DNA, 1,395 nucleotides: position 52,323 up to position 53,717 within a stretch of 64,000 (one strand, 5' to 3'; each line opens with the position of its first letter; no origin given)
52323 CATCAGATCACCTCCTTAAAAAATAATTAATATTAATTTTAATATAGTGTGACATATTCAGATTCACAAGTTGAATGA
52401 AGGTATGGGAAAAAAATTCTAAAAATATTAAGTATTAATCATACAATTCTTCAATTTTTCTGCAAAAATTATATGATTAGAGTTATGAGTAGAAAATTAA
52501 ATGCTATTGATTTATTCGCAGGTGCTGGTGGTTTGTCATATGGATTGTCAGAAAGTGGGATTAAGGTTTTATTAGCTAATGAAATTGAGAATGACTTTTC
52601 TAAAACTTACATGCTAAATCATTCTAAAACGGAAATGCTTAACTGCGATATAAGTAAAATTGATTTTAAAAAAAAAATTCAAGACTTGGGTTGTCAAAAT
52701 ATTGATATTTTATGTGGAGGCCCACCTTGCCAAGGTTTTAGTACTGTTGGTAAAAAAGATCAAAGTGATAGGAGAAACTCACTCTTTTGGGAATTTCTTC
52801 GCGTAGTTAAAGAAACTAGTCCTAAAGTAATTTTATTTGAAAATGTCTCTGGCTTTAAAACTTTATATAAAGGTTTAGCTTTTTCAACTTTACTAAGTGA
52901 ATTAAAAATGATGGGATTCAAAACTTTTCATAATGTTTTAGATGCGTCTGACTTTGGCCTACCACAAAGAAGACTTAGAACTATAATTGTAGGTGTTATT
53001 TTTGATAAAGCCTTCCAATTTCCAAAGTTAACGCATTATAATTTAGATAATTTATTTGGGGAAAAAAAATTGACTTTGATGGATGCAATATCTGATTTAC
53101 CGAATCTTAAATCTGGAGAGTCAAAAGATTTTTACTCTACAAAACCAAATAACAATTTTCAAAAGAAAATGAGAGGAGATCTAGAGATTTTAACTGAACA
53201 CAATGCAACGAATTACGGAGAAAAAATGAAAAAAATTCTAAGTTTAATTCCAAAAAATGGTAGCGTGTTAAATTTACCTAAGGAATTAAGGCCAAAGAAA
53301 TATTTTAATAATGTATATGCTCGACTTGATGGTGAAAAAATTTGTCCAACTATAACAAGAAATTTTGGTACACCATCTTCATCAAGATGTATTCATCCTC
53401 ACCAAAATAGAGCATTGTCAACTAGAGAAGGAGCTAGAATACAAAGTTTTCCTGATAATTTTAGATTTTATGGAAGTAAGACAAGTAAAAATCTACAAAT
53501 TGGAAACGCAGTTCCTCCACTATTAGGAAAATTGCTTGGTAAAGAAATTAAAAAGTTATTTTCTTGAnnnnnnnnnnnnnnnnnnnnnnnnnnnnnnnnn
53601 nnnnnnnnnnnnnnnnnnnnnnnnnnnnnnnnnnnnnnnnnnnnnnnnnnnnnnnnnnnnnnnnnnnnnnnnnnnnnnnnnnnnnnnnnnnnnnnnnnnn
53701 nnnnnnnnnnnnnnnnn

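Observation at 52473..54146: Type II restriction-modification pair: C5-cytosine methyltransferase convergent with an HNH nuclease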

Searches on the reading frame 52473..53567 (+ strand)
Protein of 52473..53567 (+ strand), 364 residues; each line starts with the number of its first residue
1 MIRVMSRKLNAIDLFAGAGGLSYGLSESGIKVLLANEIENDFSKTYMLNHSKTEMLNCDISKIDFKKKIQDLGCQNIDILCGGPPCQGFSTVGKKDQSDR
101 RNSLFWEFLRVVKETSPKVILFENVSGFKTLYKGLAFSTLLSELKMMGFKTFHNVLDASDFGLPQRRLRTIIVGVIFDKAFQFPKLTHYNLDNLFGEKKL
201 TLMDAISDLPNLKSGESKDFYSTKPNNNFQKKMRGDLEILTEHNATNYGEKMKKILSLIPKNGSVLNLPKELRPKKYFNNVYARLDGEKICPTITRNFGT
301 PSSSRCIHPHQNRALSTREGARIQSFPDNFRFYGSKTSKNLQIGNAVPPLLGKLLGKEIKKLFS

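Call 3: search_protein_families(library=pfam, proteins=[window:52473-53567:+], max_evalue=0.1)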
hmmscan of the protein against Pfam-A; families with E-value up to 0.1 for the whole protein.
window:52473-53567:+ (364 aa): 1 family
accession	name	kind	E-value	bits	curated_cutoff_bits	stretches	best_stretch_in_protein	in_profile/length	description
PF00145.23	DNA_methylase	-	5.5e-74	249.9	22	1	10-361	2-324/324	C-5 cytosine-specific DNA methylase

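Call 4: search_protein_families(library=ncbifam, proteins=[window:52473-53567:+], max_evalue=0.1)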
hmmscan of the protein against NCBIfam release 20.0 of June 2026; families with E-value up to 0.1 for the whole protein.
window:52473-53567:+ (364 aa): 2 families
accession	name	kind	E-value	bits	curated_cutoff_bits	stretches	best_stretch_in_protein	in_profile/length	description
TIGR00675.1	dcm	superfamily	8.5e-63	213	100.65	1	12-358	2-328/329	DNA (cytosine-5-)-methyltransferase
NF007772.0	PRK10458.1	subfamily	1.5e-14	53.5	710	1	8-206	88-316/472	DNA cytosine methylase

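Call 5: search_protein_families(library=padloc, proteins=[window:52473-53567:+], max_evalue=0.1)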
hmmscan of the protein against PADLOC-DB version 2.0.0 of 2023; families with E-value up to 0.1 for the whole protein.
window:52473-53567:+ (364 aa): 64 families (the best 25 are shown)
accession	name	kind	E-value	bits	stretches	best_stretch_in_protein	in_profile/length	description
PDLC03234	MTase_II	-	5e-109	363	1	5-362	1-365/375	Type II methyltransferase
PDLC03378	MTase_II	-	1.9e-99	331.3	1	8-363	2-330/344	Type II methyltransferase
PDLC03326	MTase_II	-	6.2e-90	300.3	1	7-362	3-375/412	Type II methyltransferase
PDLC00033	DruM2|DruM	-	2e-81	272.1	1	6-362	19-363/368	DNA cytosine methylase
PDLC03237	MTase_II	-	2e-73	245.8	2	11-178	796-971/1036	Type II methyltransferase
PDLC03272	MTase_II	-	5.6e-70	234.5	1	6-362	72-389/407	Type II methyltransferase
PDLC02649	DrmMII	-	1.2e-64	216.9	2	43-363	83-418/422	DrmMII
PDLC00026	DruM2|DruM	-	6.9e-63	211.2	1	6-361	2-316/336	DNA cytosine methylase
PDLC03279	MTase_II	-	4.9e-62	208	1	11-361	5-351/587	Type II methyltransferase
PDLC03225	MTase_II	-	4.6e-56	188.7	2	144-363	369-598/615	Type II methyltransferase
PDLC00027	DruM2|DruM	-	7.3e-56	188.1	2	8-219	11-219/361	DNA cytosine methylase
PDLC03381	MTase_II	-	1.9e-54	183.2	2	11-237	151-382/396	Type II methyltransferase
PDLC02648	DrmMII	-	5e-54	181.8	1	4-360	17-448/468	DrmMII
PDLC02650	DrmMII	-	1.9e-53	179.9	2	6-131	6-139/435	DrmMII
PDLC00031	DruM2|DruM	-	2.5e-52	176.2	2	8-216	11-216/361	DNA cytosine methylase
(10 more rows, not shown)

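Call 7: search_solved_structures(query=window:52473-53567:+, max_evalue=0.001)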
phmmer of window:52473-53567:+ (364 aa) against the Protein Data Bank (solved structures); distinct sequences matched with E-value up to 0.001: 59.
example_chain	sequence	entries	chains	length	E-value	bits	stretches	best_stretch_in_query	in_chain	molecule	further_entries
3pt9_A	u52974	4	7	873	3.3e-39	138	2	7-236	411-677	DNA (cytosine-5)-methyltransferase 1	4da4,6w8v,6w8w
3pt6_A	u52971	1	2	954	4.8e-39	137.5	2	7-236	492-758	DNA (cytosine-5)-methyltransferase 1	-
5guv_A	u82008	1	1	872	8.2e-39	136.7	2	7-236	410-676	DNA (cytosine-5)-methyltransferase 1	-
3av4_A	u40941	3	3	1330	1.8e-38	135.6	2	7-188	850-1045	DNA (cytosine-5)-methyltransferase 1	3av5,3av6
5wy1_A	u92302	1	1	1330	1.8e-38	135.6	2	7-188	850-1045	DNA (cytosine-5)-methyltransferase 1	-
5gut_A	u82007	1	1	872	4e-38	134.5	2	7-236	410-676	DNA (cytosine-5)-methyltransferase 1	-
6x9i_A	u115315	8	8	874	4.9e-38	134.2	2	4-188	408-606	DNA (cytosine-5)-methyltransferase 1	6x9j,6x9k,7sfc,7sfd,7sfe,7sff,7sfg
9v36_A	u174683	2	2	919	6e-38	133.9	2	4-235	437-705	DNA (cytosine-5)-methyltransferase 1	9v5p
3pta_A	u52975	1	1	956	7e-38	133.7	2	4-235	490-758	DNA (cytosine-5)-methyltransferase 1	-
3swr_A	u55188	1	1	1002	8.4e-38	133.4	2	4-235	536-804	DNA (cytosine-5)-methyltransferase 1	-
4yoc_A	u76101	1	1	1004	8.4e-38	133.4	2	4-235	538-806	DNA (cytosine-5)-methyltransferase 1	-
9z07_A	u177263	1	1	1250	1.8e-37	132.3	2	4-235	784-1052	DNA (cytosine-5)-methyltransferase 1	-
9mys_A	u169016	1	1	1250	1.8e-37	132.3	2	4-235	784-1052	DNA (cytosine-5)-methyltransferase 1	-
4wxx_A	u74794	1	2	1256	1.8e-37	132.3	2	4-235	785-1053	DNA (cytosine-5)-methyltransferase 1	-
7xi9_A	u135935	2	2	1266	1.9e-37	132.2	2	4-235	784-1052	DNA (cytosine-5)-methyltransferase 1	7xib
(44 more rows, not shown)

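Call 23: find_homologous_proteins(query=window:52473-53567:+, max_evalue=1e-30)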
Query window:52473-53567:+ (364 aa): 7702 proteins with E <= 1e-30 among 8000 candidates; the best 120 are listed.
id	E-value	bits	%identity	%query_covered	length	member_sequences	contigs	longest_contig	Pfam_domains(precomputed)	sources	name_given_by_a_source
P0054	1.4e-237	805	98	100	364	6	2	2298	PF00145.24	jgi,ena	-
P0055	3.0e-198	676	83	99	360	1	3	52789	PF00145.24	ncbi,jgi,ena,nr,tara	ncbi:MAG: DNA (cytosine-5-)-methyltransferase [Rickettsiales bacterium]|nr:DNA (cytosine-5-)-methylt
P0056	1.1e-158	546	66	98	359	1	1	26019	PF00145.24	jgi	jgi:DNA (cytosine-5)-methyltransferase 1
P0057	9.0e-158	543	67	98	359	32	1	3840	PF00145.24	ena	-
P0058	5.0e-156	537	66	98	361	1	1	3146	PF00145.24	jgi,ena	-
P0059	6.6e-156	537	66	98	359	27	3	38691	PF00145.24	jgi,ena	-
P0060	7.1e-156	537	65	98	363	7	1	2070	PF00145.24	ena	-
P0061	1.7e-155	535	66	98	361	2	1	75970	PF00145.24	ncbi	-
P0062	2.6e-155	535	66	98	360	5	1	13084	PF00145.24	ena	-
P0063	2.9e-155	535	65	98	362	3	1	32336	PF00145.24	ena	-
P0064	9.1e-155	533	64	98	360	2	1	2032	PF00145.24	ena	-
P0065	1.0e-154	533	66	97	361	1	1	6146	PF00145.24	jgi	-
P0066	1.6e-154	532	65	98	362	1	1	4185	PF00145.24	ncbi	-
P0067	1.9e-154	532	64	97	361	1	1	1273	PF00145.24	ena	-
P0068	2.1e-154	532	65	98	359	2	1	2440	PF00145.24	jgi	-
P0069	6.4e-154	530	65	98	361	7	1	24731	PF00145.24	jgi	jgi:DNA (cytosine-5)-methyltransferase 1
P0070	2.4e-153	528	65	98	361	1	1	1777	PF00145.24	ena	-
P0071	4.5e-153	527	64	98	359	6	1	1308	PF00145.24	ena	-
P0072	5.4e-153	527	64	98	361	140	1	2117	PF00145.24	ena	-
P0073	1.7e-152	525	63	98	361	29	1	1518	PF00145.24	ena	-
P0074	2.6e-152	525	64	98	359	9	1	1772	PF00145.24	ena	-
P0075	2.9e-152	525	63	98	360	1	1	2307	PF00145.24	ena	-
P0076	8.6e-152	523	64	98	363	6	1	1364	PF00145.24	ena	-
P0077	1.1e-151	523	64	98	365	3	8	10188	PF00145.24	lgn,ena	-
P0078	1.9e-151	522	63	98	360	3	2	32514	PF00145.24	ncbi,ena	-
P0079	3.5e-150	518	64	98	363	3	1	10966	PF00145.24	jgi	-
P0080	4.2e-150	518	65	98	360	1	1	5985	PF00145.24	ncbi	-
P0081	4.8e-150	517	63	98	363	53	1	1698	PF00145.24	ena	-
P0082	4.5e-149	514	64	96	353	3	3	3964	PF00145.24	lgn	-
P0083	1.1e-148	513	62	98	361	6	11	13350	PF00145.24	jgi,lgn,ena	-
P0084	3.7e-148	511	62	98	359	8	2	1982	PF00145.24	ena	-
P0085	5.7e-148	511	61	98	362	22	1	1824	PF00145.24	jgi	-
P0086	6.0e-147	507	61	99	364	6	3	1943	PF00145.24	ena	-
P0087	3.9e-141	488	61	97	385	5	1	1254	PF00145.24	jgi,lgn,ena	-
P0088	2.5e-140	485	60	96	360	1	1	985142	PF00145.24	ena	-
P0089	1.0e-139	483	62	96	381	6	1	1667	PF00145.24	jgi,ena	jgi:DNA (cytosine-5)-methyltransferase 1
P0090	1.0e-139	483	62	96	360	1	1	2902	PF00145.24,PF09445.17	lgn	-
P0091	3.2e-139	482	61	97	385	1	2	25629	PF00145.24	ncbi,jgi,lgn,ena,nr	ncbi:MAG TPA: DNA (cytosine-5-)-methyltransferase [Spirochaetia bacterium]|nr:DNA (cytosine-5-)-meth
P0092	3.2e-139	482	61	96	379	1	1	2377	PF00145.24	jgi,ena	-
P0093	1.0e-138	480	60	98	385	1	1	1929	PF00145.24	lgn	-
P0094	1.1e-138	480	62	97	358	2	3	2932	PF00145.24,PF09445.17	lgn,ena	-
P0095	1.2e-138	480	61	98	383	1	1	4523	PF00145.24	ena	-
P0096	1.3e-138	480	60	98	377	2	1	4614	PF00145.24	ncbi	ncbi:MAG: DNA cytosine methyltransferase [Campylobacterales bacterium]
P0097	2.4e-138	479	62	97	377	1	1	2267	PF00145.24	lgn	-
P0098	3.5e-138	478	62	98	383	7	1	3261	PF00145.24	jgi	-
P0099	9.2e-138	477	59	98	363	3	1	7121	PF00145.24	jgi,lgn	jgi:DNA (cytosine-5)-methyltransferase 1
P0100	1.4e-137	476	61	96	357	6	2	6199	PF00145.24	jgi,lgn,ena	jgi:DNA (cytosine-5)-methyltransferase 1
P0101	2.2e-137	476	61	98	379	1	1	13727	PF00145.24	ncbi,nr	ncbi:MAG: DNA cytosine methyltransferase [Sedimentisphaerales bacterium]|nr:DNA cytosine methyltrans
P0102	2.9e-137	475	61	96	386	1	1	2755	PF00145.24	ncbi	-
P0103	3.2e-137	475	62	97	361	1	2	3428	PF00145.24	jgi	-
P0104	4.4e-137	475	61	97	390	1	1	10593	PF00145.24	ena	-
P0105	6.7e-137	474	59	97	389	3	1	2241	PF00145.24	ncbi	-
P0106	9.5e-137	474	60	96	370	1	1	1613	PF00145.24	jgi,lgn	jgi:DNA (cytosine-5)-methyltransferase 1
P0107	1.2e-136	473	61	96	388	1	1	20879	PF00145.24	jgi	-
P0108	1.4e-136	473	59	98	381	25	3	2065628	PF00145.24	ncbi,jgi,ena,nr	ncbi:DNA-cytosine methyltransferase (EC 2.1.1.37) [uncultured Gammaproteobacteria bacterium]|jgi:DNA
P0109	2.0e-136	473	61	96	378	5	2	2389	PF00145.24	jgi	jgi:DNA (cytosine-5)-methyltransferase 1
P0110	2.1e-136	473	61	96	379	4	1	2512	PF00145.24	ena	-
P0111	3.6e-136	472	61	97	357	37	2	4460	PF00145.24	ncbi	-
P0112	5.4e-136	471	58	98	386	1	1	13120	PF00145.24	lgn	-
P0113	1.1e-135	470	61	96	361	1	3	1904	PF00145.24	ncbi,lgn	-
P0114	1.1e-135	470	59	98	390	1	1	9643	PF00145.24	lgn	-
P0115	1.3e-135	470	59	98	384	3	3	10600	PF00145.24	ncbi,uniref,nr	ncbi:DNA-cytosine methyltransferase (EC 2.1.1.37) [uncultured Gammaproteobacteria bacterium]|uniref:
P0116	1.4e-135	470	59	96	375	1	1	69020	PF00145.24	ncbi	ncbi:MAG: DNA cytosine methyltransferase [Mariprofundales bacterium]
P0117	1.8e-135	470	59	97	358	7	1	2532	PF00145.24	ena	-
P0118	2.4e-135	469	60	98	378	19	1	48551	PF00145.24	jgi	jgi:DNA (cytosine-5)-methyltransferase 1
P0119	3.6e-135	469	61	96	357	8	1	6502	PF00145.24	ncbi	-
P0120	3.8e-135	468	61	96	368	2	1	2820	PF00145.24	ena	-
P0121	4.0e-135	468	60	96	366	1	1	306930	PF00145.24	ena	-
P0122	5.6e-135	468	60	96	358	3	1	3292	PF00145.24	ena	-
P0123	9.6e-135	467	60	97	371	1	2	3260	PF00145.24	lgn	-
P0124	1.0e-134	467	60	96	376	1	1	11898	PF00145.24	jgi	jgi:DNA (cytosine-5)-methyltransferase 1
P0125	1.3e-134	467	59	97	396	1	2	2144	PF00145.24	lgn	-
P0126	2.0e-134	466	59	98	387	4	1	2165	PF00145.24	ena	-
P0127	2.2e-134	466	60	96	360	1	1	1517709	PF00145.24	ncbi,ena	-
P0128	2.3e-134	466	58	98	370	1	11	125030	PF00145.24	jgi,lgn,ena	-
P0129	2.8e-134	466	59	97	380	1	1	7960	PF00145.24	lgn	-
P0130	3.2e-134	465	58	98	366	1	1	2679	PF00145.24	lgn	-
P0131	3.7e-134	465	61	96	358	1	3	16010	PF00145.24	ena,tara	tara:strand:- start:1576 stop:2652 length:1077 start_codon:yes stop_codon:yes gene_type:complete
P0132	4.6e-134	465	60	96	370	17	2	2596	PF00145.24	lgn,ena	-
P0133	1.0e-133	464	60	97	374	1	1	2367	PF00145.24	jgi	-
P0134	1.3e-133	463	59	97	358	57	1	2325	PF00145.24,PF09445.17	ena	-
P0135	1.3e-133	463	60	98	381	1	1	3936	PF00145.24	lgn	-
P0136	1.3e-133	463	59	98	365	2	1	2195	PF00145.24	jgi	jgi:DNA (cytosine-5)-methyltransferase 1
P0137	1.4e-133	463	60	97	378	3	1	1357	PF00145.24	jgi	-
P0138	1.9e-133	463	59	96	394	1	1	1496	PF00145.24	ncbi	-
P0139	2.3e-133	463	59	96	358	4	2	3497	PF00145.24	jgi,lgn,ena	-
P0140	3.4e-133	462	58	99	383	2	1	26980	PF00145.24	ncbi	-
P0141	3.6e-133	462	60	97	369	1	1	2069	PF00145.24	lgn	-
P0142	5.1e-133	461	60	96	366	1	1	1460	PF00145.24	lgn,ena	-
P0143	5.2e-133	461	58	97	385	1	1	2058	PF00145.24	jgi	-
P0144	6.0e-133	461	60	97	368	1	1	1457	PF00145.24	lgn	-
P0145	6.6e-133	461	59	97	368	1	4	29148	PF00145.24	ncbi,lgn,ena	-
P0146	7.5e-133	461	60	96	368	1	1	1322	PF00145.24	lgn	-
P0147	8.4e-133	461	60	97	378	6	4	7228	PF00145.24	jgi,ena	jgi:DNA (cytosine-5)-methyltransferase 1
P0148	8.6e-133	461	59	97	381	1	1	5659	PF00145.24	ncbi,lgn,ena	-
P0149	1.2e-132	460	58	98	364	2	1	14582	PF00145.24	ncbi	-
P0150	1.3e-132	460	58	96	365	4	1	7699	PF00145.24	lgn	-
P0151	1.9e-132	460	59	98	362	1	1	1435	PF00145.24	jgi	jgi:DNA (cytosine-5)-methyltransferase 1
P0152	2.6e-132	459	58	98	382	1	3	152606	PF00145.24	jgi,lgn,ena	-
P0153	2.6e-132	459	58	96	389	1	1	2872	PF00145.24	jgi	-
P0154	3.2e-132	459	59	98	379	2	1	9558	PF00145.24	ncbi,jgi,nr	ncbi:MAG: DNA cytosine methyltransferase [Novosphingobium sp.]|nr:DNA cytosine methyltransferase [No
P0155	3.4e-132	459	56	98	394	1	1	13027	PF00145.24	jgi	jgi:DNA (cytosine-5)-methyltransferase 1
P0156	3.7e-132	459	60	96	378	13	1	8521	PF00145.24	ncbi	-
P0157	4.2e-132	458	58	97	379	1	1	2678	PF00145.24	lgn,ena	-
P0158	5.6e-132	458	57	98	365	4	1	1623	PF00145.24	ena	-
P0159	6.1e-132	458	58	98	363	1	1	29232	PF00145.24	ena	-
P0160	6.9e-132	458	56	99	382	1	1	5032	PF00145.24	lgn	-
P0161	7.0e-132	458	59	98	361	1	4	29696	PF00145.24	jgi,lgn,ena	-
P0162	7.4e-132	458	59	97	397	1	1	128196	PF00145.24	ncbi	-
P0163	7.5e-132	458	59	96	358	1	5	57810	PF00145.24,PF09445.17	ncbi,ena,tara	tara:strand:+ start:1806 stop:2882 length:1077 start_codon:yes stop_codon:yes gene_type:complete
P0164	7.6e-132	458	58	97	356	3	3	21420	PF00145.24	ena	-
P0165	7.6e-132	458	59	96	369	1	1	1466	PF00145.24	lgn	-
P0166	8.7e-132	457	60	96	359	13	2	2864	PF00145.24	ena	-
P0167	1.1e-131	457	58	98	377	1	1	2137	PF00145.24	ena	-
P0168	1.4e-131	457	58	96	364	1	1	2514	PF00145.24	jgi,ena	jgi:DNA (cytosine-5)-methyltransferase 1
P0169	1.4e-131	457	59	96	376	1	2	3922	PF00145.24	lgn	-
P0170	1.9e-131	456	59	99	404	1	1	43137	PF00145.24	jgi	-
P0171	2.6e-131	456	58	99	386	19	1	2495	PF00145.24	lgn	-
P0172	2.8e-131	456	60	98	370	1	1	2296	PF00145.24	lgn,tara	tara:strand:- start:86273 stop:87385 length:1113 start_codon:yes stop_codon:yes gene_type:complete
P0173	3.0e-131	456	60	96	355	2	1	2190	PF00145.24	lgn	-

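Call 45: find_encoding_contigs(protein=P0055, flank=10000, max_places=3)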
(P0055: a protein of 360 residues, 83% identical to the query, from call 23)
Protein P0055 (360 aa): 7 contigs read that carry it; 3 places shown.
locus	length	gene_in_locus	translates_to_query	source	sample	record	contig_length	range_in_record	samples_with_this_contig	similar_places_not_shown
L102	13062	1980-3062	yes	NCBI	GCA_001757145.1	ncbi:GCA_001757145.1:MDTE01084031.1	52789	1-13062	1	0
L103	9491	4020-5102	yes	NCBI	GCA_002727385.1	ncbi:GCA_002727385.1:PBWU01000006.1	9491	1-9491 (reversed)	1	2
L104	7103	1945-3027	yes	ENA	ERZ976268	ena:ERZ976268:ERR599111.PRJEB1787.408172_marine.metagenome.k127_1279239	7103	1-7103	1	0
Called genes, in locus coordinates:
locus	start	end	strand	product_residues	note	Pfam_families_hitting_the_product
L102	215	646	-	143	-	-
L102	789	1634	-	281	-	PF05050:Methyltransf_21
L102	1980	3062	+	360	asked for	PF00145:DNA_methylase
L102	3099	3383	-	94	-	-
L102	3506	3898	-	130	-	PF01361:Tautomerase (faint), PF14552:Tautomerase_2 (weak)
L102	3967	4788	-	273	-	PF12849:PBP_like_2, PF13531:SBP_bac_11 (faint)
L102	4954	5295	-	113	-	-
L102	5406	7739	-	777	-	PF07715:Plug, PF00593:TonB_dep_Rec_b-barrel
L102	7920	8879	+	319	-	PF00753:Lactamase_B, PF19583:ODP (faint)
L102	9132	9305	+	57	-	-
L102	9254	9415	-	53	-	-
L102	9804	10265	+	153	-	PF04386:SspB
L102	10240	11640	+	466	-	PF00206:Lyase_1, PF10415:FumaraseC_C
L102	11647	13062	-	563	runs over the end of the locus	-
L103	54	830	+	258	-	PF01656:CbiA, PF02374:ArsA_ATPase (faint), PF09140:MipZ (weak), PF10609:ParA, PF13614:AAA_31 (weak)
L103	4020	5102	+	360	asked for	PF00145:DNA_methylase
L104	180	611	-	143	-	-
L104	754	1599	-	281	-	PF05050:Methyltransf_21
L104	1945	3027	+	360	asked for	PF00145:DNA_methylase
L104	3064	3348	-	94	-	-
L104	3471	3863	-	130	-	PF01361:Tautomerase (faint), PF14552:Tautomerase_2 (weak)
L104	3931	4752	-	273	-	PF12849:PBP_like_2, PF13531:SBP_bac_11 (faint)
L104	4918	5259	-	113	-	-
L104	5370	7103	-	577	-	?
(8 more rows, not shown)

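Call 51: find_encoding_contigs(protein=P0061, flank=10000, max_places=2)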
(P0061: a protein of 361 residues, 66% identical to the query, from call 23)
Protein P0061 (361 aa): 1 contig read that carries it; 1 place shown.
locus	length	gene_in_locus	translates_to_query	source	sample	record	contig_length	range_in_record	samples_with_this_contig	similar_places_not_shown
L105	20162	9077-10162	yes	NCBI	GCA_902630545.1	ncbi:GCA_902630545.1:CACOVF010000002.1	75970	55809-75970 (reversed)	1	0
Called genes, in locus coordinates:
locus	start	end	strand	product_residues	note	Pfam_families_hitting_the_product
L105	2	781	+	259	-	?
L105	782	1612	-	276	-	PF00303:Thymidylat_synt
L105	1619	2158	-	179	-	PF00186:DHFR_1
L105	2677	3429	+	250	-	-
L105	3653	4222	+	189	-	PF04519:Bactofilin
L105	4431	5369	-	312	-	PF00795:CN_hydrolase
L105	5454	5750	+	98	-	-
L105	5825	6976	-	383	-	PF01266:DAO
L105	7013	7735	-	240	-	PF00891:Methyltransf_2 (faint), PF13489:Methyltransf_23 (weak), PF13847:Methyltransf_31 (faint), PF08241:Methyltransf_11 (weak), PF13649:Methyltransf_25 (weak), PF01739:CheR (weak)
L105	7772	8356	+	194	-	-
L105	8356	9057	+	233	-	-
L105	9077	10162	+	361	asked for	PF00145:DNA_methylase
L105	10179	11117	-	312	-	PF00850:Hist_deacetyl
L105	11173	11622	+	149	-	PF04386:SspB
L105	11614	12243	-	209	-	PF00300:His_Phos_1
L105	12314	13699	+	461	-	PF00206:Lyase_1, PF10415:FumaraseC_C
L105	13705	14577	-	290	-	PF03331:LpxC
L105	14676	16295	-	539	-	PF00091:Tubulin, PF12327:FtsZ_C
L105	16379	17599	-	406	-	PF11104:PilM_2 (faint), PF06723:MreB_Mbl (weak), PF14450:FtsA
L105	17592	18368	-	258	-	PF08478:POTRA_1, PF03799:FtsQ_DivIB_C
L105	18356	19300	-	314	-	PF01820:Dala_Dala_lig_N (weak), PF02655:ATP-grasp_3, PF07478:Dala_Dala_lig_C, PF13535:ATP-grasp_4 (weak)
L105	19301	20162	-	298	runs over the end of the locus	PF01565:FAD_binding_4, PF02873:MurB_C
